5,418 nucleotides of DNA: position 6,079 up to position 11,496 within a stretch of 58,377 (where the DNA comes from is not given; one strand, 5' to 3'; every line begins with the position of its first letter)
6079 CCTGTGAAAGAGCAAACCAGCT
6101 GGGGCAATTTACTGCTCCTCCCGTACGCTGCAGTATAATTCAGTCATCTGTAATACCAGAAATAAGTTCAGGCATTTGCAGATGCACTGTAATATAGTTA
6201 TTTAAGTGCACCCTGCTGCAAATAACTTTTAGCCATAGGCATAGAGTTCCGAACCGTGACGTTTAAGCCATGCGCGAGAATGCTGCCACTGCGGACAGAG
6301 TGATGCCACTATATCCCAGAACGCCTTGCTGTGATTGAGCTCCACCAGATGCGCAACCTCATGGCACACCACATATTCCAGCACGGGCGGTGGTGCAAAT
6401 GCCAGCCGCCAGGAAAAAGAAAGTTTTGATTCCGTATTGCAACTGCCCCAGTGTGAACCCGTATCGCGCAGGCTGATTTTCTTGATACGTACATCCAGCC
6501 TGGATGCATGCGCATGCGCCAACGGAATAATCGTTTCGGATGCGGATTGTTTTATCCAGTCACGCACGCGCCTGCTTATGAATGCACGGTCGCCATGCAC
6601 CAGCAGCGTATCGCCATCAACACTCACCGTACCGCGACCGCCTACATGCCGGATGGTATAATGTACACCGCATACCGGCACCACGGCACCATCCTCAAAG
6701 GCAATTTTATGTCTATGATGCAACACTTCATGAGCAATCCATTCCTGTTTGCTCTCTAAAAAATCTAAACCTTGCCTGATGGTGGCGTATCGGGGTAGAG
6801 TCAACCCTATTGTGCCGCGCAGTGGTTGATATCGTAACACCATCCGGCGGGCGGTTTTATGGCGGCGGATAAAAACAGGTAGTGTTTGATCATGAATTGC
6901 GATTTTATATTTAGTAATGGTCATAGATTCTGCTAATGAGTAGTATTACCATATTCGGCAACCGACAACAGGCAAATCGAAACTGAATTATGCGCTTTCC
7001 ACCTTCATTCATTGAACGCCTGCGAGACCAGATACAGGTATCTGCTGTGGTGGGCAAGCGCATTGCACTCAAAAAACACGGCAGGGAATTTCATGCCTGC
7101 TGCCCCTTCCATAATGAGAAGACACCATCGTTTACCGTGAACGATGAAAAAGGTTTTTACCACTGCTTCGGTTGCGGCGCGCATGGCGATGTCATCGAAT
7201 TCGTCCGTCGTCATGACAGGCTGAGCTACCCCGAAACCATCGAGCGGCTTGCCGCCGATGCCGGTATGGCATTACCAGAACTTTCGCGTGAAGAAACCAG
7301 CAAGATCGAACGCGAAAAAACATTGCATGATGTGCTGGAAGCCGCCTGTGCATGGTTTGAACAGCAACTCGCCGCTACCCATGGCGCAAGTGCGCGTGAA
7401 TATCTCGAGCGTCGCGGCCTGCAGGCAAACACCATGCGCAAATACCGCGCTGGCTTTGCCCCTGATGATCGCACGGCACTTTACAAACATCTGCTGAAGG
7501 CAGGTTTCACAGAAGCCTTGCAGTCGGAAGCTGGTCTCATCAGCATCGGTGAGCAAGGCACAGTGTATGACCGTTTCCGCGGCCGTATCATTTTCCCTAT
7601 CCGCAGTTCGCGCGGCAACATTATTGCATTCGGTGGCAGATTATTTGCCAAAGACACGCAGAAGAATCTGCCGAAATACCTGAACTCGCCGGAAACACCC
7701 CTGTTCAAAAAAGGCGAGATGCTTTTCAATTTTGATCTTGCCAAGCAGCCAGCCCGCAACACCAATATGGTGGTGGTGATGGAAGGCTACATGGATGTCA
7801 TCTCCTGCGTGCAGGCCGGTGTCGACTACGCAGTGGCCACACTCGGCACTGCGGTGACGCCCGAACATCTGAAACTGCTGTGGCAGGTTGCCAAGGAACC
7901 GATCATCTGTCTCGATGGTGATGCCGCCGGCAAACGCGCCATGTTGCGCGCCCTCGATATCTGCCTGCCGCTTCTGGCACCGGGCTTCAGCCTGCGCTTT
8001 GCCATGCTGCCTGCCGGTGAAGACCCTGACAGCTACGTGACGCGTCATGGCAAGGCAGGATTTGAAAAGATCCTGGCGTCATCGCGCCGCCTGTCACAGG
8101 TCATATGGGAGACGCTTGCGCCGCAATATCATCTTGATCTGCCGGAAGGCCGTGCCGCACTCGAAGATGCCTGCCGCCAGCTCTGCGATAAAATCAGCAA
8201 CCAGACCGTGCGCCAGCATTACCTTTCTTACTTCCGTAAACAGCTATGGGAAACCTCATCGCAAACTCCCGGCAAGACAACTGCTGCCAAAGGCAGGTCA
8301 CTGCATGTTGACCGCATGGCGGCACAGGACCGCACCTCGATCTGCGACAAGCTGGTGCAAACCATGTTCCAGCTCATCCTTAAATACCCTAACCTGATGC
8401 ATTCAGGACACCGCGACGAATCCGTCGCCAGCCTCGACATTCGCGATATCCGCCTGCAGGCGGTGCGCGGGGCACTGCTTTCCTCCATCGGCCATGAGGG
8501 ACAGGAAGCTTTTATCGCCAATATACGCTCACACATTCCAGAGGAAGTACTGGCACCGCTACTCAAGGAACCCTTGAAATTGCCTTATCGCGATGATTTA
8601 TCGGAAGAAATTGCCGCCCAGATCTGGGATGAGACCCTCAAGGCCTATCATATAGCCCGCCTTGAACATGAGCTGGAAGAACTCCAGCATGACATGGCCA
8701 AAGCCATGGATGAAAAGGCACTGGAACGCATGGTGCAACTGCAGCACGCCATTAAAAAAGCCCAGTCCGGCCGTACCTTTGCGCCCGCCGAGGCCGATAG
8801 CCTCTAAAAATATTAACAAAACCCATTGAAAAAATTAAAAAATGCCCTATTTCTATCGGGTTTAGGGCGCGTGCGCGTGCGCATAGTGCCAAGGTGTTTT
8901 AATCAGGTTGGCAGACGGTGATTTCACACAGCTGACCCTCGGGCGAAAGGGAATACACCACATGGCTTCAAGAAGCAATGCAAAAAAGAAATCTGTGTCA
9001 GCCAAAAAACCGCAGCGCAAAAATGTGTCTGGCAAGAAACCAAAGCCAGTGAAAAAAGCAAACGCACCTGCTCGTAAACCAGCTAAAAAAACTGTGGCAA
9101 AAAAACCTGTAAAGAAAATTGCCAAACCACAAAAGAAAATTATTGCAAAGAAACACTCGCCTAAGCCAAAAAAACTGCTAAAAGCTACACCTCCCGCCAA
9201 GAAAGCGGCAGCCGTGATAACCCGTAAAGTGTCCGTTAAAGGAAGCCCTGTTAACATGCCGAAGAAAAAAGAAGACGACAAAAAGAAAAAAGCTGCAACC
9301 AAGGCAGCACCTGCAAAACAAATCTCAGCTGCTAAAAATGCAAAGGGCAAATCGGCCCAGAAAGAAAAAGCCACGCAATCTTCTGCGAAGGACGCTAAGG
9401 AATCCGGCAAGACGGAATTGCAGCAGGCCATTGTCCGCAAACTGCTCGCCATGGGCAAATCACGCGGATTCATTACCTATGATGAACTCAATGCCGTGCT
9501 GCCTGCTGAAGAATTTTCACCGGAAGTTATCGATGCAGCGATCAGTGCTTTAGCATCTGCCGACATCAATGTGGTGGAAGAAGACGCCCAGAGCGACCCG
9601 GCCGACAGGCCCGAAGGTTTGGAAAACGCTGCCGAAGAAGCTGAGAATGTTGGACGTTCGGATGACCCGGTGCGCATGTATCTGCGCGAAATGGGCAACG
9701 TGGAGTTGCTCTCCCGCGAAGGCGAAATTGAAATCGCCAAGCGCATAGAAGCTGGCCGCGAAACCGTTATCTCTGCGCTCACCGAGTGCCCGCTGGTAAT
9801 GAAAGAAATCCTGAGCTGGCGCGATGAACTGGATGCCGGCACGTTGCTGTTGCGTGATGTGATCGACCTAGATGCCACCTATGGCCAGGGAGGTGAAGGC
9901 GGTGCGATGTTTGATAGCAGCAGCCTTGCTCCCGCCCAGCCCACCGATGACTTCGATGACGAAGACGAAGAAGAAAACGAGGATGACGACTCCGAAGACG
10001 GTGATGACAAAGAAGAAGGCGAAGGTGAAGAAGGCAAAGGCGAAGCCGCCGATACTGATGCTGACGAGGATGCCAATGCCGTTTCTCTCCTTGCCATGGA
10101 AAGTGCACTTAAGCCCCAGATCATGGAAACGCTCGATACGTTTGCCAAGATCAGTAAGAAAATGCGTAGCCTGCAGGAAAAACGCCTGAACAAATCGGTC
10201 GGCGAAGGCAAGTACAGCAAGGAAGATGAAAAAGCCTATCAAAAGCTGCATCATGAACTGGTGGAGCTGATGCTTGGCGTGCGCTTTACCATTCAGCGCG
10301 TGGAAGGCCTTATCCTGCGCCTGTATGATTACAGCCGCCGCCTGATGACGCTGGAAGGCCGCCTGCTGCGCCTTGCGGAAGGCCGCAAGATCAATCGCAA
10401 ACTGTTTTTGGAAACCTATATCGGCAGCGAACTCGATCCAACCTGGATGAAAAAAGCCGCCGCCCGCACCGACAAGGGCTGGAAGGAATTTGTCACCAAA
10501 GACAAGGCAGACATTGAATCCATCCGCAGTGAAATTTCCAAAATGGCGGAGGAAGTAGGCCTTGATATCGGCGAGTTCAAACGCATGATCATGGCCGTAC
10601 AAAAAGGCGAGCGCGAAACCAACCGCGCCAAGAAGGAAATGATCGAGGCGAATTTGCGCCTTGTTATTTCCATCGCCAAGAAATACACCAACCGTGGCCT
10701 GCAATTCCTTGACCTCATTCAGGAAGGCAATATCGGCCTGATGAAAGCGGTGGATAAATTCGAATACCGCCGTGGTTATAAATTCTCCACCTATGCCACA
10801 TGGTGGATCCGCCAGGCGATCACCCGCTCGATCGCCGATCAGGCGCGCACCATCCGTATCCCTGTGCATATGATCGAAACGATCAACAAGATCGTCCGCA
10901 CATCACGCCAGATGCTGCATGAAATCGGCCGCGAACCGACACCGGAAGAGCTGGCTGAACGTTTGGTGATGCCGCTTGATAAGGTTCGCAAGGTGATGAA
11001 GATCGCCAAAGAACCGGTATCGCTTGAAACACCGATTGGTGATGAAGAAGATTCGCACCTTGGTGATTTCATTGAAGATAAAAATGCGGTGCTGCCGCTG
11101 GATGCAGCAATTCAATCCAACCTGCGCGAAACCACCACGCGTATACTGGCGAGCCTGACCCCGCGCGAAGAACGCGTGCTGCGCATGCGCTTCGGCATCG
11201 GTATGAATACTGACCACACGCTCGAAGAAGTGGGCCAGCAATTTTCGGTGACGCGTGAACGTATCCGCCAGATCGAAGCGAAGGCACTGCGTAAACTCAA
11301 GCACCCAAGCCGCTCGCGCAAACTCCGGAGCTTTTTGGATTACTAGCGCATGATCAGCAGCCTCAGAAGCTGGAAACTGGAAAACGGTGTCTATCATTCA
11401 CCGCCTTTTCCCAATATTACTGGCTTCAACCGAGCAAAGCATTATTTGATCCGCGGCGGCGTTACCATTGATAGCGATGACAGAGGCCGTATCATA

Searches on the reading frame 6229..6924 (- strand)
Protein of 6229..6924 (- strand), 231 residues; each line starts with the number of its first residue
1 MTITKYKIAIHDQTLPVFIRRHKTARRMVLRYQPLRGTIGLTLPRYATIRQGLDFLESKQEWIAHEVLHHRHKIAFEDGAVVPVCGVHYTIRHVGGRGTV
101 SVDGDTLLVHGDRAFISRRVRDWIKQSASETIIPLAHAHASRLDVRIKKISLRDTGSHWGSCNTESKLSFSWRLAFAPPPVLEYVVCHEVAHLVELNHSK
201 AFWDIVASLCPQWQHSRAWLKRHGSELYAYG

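Call 55: search_protein_families(library=pfam, proteins=[window:6229-6924:-], max_evalue=0.0001)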
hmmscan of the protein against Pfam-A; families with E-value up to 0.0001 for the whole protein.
window:6229-6924:- (231 aa): 1 family
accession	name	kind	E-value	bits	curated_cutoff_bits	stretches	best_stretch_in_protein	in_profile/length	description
PF01863.23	YgjP-like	-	1.2e-47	163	26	1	35-223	8-207/207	YgjP-like, metallopeptidase domain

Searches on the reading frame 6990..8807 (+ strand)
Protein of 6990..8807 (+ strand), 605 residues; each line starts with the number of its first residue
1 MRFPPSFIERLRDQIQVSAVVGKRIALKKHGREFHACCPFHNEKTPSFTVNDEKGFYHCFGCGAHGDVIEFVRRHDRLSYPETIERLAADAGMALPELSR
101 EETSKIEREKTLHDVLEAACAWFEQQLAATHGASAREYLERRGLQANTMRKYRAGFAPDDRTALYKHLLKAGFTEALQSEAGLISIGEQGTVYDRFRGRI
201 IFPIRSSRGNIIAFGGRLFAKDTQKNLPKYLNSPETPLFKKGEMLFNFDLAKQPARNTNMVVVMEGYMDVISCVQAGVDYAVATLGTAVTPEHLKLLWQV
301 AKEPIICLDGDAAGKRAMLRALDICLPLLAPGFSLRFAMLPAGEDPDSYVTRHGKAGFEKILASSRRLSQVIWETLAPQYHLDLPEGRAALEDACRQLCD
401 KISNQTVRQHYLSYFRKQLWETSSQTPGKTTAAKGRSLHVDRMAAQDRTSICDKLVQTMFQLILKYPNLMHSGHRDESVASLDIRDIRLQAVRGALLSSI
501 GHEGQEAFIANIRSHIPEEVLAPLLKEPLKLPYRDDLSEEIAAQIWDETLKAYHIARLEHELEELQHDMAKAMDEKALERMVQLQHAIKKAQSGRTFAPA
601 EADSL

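Call 55: search_protein_families(library=pfam, proteins=[window:6990-8807:+], max_evalue=0.0001)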
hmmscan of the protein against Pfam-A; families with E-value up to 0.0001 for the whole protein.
window:6990-8807:+ (605 aa): 6 families
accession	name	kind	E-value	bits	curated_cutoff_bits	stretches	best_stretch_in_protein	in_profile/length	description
PF08275.17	DNAG_N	-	2.9e-40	137.7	26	1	122-252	1-128/128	DNA primase catalytic core, N-terminal domain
PF01807.25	Zn_ribbon_DnaG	-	3e-36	123.6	24.9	1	5-96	3-94/98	CHC2 zinc finger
PF13155.12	Toprim_2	-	7.2e-19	68.4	22.1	1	262-349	1-87/88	Toprim-like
PF13662.12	Toprim_4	-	6.5e-17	62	25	1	260-328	2-74/85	Toprim domain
PF01751.28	Toprim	-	1.3e-12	48.1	23.1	1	261-338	2-94/96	Toprim domain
PF13362.12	Toprim_3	-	1.2e-05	26.1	27.2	1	261-355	2-94/95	Toprim domain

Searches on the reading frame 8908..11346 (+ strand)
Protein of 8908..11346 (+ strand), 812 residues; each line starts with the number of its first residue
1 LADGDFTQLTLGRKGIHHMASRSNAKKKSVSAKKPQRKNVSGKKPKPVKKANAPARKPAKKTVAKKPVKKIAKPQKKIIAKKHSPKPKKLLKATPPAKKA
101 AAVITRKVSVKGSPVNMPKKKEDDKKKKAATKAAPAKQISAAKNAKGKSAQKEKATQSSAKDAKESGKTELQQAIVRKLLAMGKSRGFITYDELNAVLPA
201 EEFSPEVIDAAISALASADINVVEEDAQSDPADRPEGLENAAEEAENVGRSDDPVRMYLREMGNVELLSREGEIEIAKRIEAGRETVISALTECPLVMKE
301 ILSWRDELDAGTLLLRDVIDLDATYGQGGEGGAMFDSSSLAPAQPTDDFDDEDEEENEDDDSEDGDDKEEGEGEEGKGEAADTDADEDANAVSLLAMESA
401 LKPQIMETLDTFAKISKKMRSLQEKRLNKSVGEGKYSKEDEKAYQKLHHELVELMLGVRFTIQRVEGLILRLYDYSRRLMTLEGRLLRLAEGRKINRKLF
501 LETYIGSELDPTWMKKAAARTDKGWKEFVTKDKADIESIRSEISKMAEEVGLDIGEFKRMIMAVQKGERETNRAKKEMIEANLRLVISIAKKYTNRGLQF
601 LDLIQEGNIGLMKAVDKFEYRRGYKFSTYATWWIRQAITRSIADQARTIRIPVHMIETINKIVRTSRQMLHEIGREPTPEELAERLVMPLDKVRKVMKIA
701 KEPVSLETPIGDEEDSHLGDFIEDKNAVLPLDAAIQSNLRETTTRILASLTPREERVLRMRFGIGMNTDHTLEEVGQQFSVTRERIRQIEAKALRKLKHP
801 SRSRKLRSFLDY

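Call 33: search_protein_families(library=pfam, proteins=[window:8908-11346:+], max_evalue=0.001)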
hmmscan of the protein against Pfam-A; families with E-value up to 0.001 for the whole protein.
window:8908-11346:+ (812 aa): 6 families
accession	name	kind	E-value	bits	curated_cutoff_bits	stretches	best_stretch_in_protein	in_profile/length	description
PF04546.19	Sigma70_ner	-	2.2e-37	129.5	29.7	1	294-545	1-208/210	Sigma-70, non-essential region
PF04539.22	Sigma70_r3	-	1.8e-29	102.1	25.3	1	657-732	1-76/78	Sigma-70 region 3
PF04542.20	Sigma70_r2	-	1e-23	83.3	24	1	578-648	1-71/71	Sigma-70 region 2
PF04545.22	Sigma70_r4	-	6.3e-18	64.5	24.1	1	747-799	2-50/50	Sigma-70, region 4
PF03979.19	Sigma70_r1_1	-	4.8e-17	62.1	22.5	1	171-244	2-74/81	Sigma-70 factor, region 1.1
PF00140.25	Sigma70_r1_2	-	1.1e-13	51.4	22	1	253-285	1-33/34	Sigma-70 factor, region 1.2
